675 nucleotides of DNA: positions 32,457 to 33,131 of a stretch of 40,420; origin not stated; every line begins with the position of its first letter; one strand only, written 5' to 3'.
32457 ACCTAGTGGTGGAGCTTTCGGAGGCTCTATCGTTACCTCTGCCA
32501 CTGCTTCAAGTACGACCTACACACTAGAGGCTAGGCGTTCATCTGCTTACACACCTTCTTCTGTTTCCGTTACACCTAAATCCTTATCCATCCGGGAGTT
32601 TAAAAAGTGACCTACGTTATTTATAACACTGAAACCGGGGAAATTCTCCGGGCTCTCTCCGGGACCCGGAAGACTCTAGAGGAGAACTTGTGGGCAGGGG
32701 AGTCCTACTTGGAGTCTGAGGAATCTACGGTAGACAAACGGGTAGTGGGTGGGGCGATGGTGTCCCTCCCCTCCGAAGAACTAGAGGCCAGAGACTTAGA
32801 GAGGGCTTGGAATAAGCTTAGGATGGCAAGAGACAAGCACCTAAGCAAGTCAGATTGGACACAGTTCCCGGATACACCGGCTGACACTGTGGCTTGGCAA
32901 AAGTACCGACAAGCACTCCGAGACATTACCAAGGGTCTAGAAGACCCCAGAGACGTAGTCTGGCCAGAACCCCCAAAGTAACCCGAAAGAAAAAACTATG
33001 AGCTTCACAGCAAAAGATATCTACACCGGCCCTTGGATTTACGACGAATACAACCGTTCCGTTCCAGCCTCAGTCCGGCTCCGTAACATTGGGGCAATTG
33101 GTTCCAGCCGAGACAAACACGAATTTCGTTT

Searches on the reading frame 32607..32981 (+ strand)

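Call 24: search_protein_families(library=pfam, proteins=[window:32607-32981:+], max_evalue=0.01)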
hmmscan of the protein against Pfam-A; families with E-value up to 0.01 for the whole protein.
window:32607-32981:+ (124 aa): 1 family
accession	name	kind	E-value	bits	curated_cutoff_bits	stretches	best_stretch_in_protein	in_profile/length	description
PF16778.10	Phage_tail_APC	-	2.8e-17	62.7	26.6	1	69-124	2-60/60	Phage tail assembly chaperone protein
